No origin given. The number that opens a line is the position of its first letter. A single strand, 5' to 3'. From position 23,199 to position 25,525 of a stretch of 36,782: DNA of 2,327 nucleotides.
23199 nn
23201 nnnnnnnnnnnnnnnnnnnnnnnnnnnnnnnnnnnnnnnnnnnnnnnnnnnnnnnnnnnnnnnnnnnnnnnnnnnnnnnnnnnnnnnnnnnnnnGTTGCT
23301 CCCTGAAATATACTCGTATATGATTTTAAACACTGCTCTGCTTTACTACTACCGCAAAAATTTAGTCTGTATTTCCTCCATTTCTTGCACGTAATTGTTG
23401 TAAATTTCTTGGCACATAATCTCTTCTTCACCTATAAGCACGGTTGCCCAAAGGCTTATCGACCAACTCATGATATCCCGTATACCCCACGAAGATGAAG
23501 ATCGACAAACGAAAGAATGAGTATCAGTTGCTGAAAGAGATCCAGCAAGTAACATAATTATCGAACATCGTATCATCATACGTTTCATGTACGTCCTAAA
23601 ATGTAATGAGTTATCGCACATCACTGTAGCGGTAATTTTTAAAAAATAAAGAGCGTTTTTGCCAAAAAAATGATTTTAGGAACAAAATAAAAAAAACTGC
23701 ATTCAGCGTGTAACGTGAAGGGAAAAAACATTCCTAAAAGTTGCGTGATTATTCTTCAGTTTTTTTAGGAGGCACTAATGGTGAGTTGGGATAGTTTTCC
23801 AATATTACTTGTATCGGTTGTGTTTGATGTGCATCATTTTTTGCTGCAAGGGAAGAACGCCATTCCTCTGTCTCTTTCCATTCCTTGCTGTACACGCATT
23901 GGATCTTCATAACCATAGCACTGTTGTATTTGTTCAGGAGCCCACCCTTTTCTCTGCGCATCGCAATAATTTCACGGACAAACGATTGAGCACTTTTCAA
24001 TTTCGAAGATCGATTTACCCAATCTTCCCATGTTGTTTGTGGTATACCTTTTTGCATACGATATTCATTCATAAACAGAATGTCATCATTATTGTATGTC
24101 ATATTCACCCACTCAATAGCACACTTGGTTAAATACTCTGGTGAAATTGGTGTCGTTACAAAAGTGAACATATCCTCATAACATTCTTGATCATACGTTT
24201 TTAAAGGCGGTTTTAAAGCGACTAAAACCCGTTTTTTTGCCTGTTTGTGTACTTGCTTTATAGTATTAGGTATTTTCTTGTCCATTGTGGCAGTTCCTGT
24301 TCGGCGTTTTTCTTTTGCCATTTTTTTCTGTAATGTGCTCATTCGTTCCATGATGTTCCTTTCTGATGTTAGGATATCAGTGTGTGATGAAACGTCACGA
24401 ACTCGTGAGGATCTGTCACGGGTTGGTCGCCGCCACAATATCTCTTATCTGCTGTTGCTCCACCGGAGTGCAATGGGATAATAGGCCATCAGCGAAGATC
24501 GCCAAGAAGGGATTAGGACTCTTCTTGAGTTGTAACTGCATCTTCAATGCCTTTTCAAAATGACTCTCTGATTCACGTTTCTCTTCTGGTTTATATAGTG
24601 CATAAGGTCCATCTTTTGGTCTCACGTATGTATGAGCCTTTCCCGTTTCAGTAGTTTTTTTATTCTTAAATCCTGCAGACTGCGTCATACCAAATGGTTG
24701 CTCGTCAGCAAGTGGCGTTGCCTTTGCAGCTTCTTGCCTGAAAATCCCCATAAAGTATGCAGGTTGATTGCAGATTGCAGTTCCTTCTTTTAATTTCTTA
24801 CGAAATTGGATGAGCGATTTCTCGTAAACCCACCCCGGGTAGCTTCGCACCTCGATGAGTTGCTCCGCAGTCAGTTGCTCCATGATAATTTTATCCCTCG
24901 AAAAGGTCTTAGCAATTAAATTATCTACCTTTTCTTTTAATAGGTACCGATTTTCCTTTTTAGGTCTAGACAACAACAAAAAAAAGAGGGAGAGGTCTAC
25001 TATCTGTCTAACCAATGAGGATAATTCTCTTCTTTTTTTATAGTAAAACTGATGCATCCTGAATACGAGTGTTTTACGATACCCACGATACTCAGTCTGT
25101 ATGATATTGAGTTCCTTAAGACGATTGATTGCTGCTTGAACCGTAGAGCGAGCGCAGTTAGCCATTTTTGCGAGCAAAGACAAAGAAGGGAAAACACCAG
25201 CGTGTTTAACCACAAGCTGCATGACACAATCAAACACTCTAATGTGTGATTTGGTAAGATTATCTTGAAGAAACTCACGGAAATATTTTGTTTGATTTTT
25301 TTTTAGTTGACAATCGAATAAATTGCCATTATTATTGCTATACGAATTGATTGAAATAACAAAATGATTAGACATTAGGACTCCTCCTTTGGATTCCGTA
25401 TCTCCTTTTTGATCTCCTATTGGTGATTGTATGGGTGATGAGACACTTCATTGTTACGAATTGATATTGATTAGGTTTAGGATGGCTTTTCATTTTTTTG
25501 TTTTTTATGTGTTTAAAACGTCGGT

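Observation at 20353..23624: Four-gene secreted/membrane cargo island inserted between the small-terminase-like gene and terL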

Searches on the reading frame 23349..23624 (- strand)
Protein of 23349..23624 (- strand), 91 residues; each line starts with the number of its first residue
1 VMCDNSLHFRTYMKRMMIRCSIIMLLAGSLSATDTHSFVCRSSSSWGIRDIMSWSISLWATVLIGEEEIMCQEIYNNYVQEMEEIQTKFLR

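Call 4: search_protein_families(library=pfam, proteins=[window:23349-23624:-], max_evalue=0.1)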
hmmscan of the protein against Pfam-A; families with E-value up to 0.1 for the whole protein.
window:23349-23624:- (91 aa): 1 family
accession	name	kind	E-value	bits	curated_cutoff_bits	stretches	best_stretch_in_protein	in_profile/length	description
PF10767.14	YbjO_DH-like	-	0.021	15.3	24.2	1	16-58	13-55/141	Inner membrane protein YbjO, dehydrogenase-like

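Call 5: search_protein_families(library=phrogs, proteins=[window:23349-23624:-], max_evalue=0.01)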
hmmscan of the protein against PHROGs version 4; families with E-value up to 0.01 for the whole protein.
window:23349-23624:- (91 aa): 0 families

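Call 88: search_protein_families(library=padloc, proteins=[window:23349-23588:-], max_evalue=0.05)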
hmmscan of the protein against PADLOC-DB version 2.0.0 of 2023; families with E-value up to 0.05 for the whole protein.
window:23349-23588:- (79 aa): 0 families

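Call 89: search_protein_families(library=ncbifam, proteins=[window:23349-23588:-], max_evalue=0.05)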
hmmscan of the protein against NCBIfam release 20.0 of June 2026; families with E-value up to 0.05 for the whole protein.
window:23349-23588:- (79 aa): 0 families
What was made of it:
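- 23349..23588 (-): B79: small protein with two moderately hydrophobic segments (residues 4-20 and 39-53) and an acidic C-terminal tail. No family hit (calls 4, 5, 88, 89).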

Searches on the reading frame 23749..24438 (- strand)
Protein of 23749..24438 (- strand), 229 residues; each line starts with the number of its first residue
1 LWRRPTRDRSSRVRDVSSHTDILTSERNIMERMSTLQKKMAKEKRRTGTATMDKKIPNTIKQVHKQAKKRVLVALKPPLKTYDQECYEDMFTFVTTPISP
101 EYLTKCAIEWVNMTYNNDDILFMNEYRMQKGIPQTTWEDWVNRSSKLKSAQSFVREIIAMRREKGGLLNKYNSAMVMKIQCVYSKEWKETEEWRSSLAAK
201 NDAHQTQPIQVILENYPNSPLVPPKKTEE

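Call 4: search_protein_families(library=pfam, proteins=[window:23749-24438:-], max_evalue=0.1)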
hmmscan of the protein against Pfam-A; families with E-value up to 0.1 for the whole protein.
window:23749-24438:- (229 aa): 1 family
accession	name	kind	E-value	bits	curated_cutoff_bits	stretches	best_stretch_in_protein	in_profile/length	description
PF10205.14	KLRAQ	-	0.081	13.7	27.3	0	8-72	37-102/105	Predicted coiled-coil domain-containing protein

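Call 5: search_protein_families(library=phrogs, proteins=[window:23749-24438:-], max_evalue=0.01)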
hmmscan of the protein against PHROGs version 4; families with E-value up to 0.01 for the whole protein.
window:23749-24438:- (229 aa): 0 families

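Call 11: search_dna_similar(query=window:23749-24351:-, collection=phages, mode=protein, max_evalue=1, max_rows=25)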
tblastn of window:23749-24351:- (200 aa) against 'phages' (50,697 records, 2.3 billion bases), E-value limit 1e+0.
No match.

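Call 33: search_solved_structures(query=A1, max_evalue=10, show_alignments=3)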
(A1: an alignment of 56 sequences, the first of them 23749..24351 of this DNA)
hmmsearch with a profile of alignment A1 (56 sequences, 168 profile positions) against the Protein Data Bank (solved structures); distinct sequences matched with E-value up to 10: 7.
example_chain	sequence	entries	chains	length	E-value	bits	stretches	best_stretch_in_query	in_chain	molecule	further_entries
4ham_A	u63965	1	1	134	0.047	16.7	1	28-82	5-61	Lmo2241 protein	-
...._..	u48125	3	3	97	0.089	15.8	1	11-60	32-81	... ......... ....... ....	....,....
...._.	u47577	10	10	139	0.27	14.3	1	11-60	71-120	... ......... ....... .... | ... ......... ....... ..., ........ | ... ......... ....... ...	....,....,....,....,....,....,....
1wh7_A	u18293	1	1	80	0.35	13.9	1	39-84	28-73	ZF-HD homeobox family protein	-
3nyb_A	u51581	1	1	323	1.1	12.3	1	65-107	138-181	Poly(A) RNA polymerase protein 2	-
6smh_A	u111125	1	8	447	2.6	11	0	46-107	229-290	Ribulose bisphosphate carboxylase large chain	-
9fwv_C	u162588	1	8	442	2.6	11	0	46-107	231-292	Ribulose bisphosphate carboxylase large chain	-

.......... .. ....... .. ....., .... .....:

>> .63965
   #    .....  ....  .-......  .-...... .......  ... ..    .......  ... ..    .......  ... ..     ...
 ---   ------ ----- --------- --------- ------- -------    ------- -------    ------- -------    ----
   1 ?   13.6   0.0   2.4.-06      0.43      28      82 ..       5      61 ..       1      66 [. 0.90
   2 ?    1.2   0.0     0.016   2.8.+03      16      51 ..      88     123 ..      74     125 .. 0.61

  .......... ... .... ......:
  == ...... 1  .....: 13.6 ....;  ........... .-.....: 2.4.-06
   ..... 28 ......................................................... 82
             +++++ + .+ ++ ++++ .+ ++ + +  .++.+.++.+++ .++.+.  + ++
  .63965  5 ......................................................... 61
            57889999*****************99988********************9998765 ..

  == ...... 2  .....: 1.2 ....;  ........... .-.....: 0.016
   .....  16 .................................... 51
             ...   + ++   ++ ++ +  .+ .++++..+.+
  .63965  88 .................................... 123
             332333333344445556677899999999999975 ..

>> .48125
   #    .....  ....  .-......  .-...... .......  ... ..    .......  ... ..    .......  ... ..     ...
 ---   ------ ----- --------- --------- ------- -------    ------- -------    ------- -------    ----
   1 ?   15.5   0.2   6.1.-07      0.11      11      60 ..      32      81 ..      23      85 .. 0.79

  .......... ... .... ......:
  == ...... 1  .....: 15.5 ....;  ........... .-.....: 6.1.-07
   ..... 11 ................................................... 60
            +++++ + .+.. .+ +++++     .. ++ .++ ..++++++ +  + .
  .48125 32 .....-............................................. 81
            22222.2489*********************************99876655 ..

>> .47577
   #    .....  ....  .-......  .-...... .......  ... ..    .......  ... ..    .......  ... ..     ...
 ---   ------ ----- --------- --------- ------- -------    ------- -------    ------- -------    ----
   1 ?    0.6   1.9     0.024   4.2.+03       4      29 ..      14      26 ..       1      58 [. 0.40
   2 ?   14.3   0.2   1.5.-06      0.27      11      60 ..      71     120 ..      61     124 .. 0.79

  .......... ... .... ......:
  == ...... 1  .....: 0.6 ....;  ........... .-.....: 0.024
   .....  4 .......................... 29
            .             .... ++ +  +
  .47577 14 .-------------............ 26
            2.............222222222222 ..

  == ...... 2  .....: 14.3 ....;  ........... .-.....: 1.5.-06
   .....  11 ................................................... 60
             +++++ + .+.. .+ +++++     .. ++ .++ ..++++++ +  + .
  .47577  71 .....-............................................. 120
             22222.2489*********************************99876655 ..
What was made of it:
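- On Small terminase (TerS), for 23749..24351: The profile against PDB finds no TerS (call 33).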

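Call 34: search_protein_families(library=pfam, alignment_id=A1, max_evalue=0.01)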
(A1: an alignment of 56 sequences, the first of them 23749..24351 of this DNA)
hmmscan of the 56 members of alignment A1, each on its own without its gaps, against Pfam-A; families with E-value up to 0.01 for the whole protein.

A. member 1, window:23749-24351:- (200 aa): 0 families

B. families by the number of members that match (of 56 scanned): 3 families
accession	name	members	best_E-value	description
PF16677.11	GP3_package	5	0.00011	DNA-packaging protein gp3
PF13022.12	HTH_Tnp_1_2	1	0.0011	Helix-turn-helix of insertion element transposase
PF13075.11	DUF3939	1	0.0047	Protein of unknown function (DUF3939)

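Call 74: find_homologous_proteins(query=window:23749-24351:-, max_evalue=0.001)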
Query window:23749-24351:- (200 aa): 5 proteins with E <= 0.001 among 71 candidates.
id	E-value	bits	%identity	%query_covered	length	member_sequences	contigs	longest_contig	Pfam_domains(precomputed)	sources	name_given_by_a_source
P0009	7.3e-120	415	93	100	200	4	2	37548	-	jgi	jgi:hypothetical protein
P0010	1.6e-79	284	64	99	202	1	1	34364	-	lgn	-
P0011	7.9e-76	272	63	100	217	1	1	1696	-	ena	-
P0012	2.5e-71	257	60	100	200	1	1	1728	-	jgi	jgi:hypothetical protein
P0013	4.0e-18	84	32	86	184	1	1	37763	-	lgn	-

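Call 82: predict_structure(alignment_id=A5)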
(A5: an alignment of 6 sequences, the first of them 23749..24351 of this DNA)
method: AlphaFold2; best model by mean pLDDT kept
length: 200 residues; sequences in the alignment: 6
mean_pLDDT: 64.3   pTM: 0.39
mean pLDDT of the five models: 64.3, 61.7, 57.7, 57.4, 55.8
residues with pLDDT >= 90: 23; 70-90: 50; 50-70: 71; < 50: 56
segments of 3 or more residues with pLDDT < 50: 17-24, 56-66, 148-151, 172-174, 176-190, 192-194, 198-200
pLDDT, mean of each block of 10 residues (from residue 1): 53 49 49 58 54 48 54 89 90 87 85 90 92 73 52 62 65 47 41 49
secondary structure, 60 per line:
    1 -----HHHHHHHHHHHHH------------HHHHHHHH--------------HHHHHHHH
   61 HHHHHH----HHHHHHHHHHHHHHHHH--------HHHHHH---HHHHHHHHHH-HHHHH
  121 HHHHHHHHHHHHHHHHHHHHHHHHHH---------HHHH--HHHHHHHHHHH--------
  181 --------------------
elements in order: H6-18 H31-38 H53-66 H71-87 H96-101 H105-114 H116-146 H156-159 H162-172

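Call 84: fold_search(model_id=the predicted structure, library=pdb)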
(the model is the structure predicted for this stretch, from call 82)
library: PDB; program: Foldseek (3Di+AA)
matches with E <= 10: 65; with E <= 0.001: 0
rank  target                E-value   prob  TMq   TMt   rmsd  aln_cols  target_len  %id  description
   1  8ie2_A                9.1e-01  0.18  0.20  0.15   8.4       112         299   15  Crystal structure of Lactiplantibacillus plantarum GlyRS (released 2023-06-07)
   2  6zvr_DB               1.6e+00  0.13  0.20  0.25  29.9       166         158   13  C11 symmetry: Bacterial Vipp1 and PspA are members of the ancient ESCRT-III membrane-remodeling superfamily. (released 2021-08-04)
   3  7eiv_A                1.6e+00  0.12  0.18  0.14   9.4       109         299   13  heterotetrameric glycyl-tRNA synthetase from Escherichia coli (released 2021-08-11)
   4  9gm9_D                2.1e+00  0.09  0.19  0.13  22.9       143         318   14  MukBEF in a DNA capture state (released 2025-03-26)
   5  6lg2_B                2.1e+00  0.07  0.13  0.14  22.6       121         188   12  VanR bound to Vanillate (released 2020-02-12)
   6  7eiv_B                2.5e+00  0.07  0.17  0.12  11.0       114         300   13  heterotetrameric glycyl-tRNA synthetase from Escherichia coli (released 2021-08-11)
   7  9n73_LK               2.6e+00  0.33  0.31  0.42   8.3       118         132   12  SSU processome maturation and disassembly, State G (released 2025-10-29)
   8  8orm_I                2.8e+00  0.05  0.15  0.12  15.5       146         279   16  Cryo-EM structure of CAK-THZ1 (released 2023-08-30)
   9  9asc_A                3.0e+00  0.08  0.17  0.11  23.8       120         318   12  Cryo-EM Structure of the Glycosyltransferase ArnC from Salmonella enterica in the UDP-bound State Determined on Talos  (released 2025-02-05)
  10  6lg2_A                3.2e+00  0.07  0.15  0.17  22.2       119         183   10  VanR bound to Vanillate (released 2020-02-12)
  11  7qcf_C                3.3e+00  0.08  0.18  0.14  11.4       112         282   12  X-ray crystallographic structure of E. coli K-12 glycyl-tRNA synthetase alpha subunit (glyQ) (released 2022-05-04)
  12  2ao9_F                3.5e+00  0.10  0.22  0.33  16.4       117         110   12  Structural Genomics, The crystal structure of a Phage protein (phBC6A51) from Bacillus cereus ATCC 14579 (released 2005-09-27)
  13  8rxh_La               3.8e+00  0.04  0.13  0.20  15.9       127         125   11  CRYO-EM STRUCTURE OF LEISHMANIA MAJOR 80S RIBOSOME WITH A/P/E-site tRNA AND mRNA : PARENTAL STRAIN (released 2024-05-15)
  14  7arc_V                3.8e+00  0.04  0.14  0.19  14.8       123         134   11  Cryo-EM structure of Polytomella Complex-I (peripheral arm) (released 2021-12-08)
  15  7bqq_MODEL_1_A        4.0e+00  0.03  0.14  0.17  19.6       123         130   11  Solution NMR structure of fold-Z Gogy; de novo designed protein with an asymmetric all-alpha topology (released 2021-04-07)
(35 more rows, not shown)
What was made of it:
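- On Small terminase (TerS), for 23749..24351: Foldseek on the AF2 model gives a best E of 0.9 (call 84).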

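Call 88: search_protein_families(library=padloc, proteins=[window:23749-24351:-], max_evalue=0.05)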
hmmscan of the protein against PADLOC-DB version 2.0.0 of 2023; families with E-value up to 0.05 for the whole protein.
window:23749-24351:- (200 aa): 1 family
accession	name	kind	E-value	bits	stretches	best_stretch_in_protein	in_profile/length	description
PDLC01117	Csx19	-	0.0056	15.2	1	52-101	71-112/114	Csx19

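Call 89: search_protein_families(library=ncbifam, proteins=[window:23749-24351:-], max_evalue=0.05)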
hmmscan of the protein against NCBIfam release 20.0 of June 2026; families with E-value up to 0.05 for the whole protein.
window:23749-24351:- (200 aa): 1 family
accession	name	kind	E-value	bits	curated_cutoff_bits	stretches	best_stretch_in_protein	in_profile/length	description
NF053649.1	HemeDegHumQ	equivalog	0.0012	19.1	130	1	93-175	4-84/102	heme-degrading protein HmuQ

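Call 90: find_encoding_contigs(protein=P0009, flank=6000, max_places=3)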
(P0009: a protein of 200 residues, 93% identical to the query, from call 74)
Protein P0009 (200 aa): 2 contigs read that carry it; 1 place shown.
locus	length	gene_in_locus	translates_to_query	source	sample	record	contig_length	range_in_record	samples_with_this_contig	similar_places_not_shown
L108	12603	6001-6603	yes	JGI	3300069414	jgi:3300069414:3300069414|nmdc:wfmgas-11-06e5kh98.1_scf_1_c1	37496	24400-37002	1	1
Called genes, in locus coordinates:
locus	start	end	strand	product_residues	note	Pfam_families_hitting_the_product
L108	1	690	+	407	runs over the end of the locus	-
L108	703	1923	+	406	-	-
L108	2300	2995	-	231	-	PF04404:ERF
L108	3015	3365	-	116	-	-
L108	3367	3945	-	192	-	PF04404:ERF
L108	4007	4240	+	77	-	-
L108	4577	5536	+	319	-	PF13730:HTH_36 (weak)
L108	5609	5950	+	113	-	-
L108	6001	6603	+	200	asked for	-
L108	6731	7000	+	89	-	-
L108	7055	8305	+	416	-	-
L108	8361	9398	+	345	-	-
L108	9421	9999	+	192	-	-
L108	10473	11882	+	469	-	-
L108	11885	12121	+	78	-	-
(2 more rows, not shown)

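Call 91: find_encoding_contigs(protein=P0013, flank=6000, max_places=2)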
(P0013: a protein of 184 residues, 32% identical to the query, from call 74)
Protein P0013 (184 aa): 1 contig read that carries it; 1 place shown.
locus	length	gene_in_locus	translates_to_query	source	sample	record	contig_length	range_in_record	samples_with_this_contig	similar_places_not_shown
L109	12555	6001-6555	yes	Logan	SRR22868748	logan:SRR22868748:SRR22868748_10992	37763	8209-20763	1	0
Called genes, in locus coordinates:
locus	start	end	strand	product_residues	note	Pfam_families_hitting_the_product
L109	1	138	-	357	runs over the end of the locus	PF09511:RNA_lig_T4_1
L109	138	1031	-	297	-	PF06414:Zeta_toxin (faint), PF13671:AAA_33, PF25109:HAD_PNKP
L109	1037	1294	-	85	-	-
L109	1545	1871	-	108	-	-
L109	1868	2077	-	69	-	-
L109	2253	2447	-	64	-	-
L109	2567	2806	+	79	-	-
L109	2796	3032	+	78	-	-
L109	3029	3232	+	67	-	-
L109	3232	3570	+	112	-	-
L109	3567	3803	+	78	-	PF04448:DUF551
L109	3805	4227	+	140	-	-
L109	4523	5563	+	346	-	-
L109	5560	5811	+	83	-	-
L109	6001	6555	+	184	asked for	-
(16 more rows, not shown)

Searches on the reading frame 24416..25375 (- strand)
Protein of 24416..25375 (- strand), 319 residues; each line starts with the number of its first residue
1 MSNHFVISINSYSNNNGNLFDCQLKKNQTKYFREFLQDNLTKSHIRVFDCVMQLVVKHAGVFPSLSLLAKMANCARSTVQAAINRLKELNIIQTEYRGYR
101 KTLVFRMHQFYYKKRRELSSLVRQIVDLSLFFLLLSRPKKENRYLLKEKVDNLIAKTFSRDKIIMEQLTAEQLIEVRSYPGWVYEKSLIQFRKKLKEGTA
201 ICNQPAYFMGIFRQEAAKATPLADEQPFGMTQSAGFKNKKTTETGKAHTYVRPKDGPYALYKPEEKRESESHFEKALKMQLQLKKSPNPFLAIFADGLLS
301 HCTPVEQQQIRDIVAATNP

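Call 4: search_protein_families(library=pfam, proteins=[window:24416-25375:-], max_evalue=0.1)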
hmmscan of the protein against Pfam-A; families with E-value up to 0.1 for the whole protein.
window:24416-25375:- (319 aa): 5 families
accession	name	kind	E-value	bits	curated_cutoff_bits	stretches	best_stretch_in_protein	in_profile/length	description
PF13730.12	HTH_36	-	3.9e-07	30.2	25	1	39-92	2-55/55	Helix-turn-helix domain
PF13545.12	HTH_Crp_2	-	0.0029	18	27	1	67-96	27-56/70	Crp-like helix-turn-helix domain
PF00392.27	GntR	-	0.0035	17.4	27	1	61-95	23-57/64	Bacterial regulatory proteins, gntR family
PF08279.18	HTH_11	-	0.0089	16.3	25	1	64-100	17-55/55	HTH domain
PF09202.17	Rio2_N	-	0.071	13.9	27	0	39-100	3-65/82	Rio2, N-terminal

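Call 5: search_protein_families(library=phrogs, proteins=[window:24416-25375:-], max_evalue=0.01)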
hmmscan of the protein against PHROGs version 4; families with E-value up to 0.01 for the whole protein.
window:24416-25375:- (319 aa): 6 families
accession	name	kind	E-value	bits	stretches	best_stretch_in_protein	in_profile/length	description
phrog_1835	-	DNA, RNA and nucleotide metabolism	2.1e-07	31.6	1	32-93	36-98/301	HTH DNA binding protein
phrog_8102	-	DNA, RNA and nucleotide metabolism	0.00024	21.3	1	40-103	32-102/337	replication initiation protein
phrog_3502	-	unknown function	0.00027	22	1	24-106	33-115/131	-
phrog_678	-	DNA, RNA and nucleotide metabolism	0.00028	21.5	1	58-100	81-123/346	replication initiation O-like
phrog_270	-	DNA, RNA and nucleotide metabolism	0.00052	20.5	1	59-108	64-116/383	replication initiation protein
phrog_186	-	DNA, RNA and nucleotide metabolism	0.003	18.3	1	62-116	62-115/308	DnaD-like helicase loader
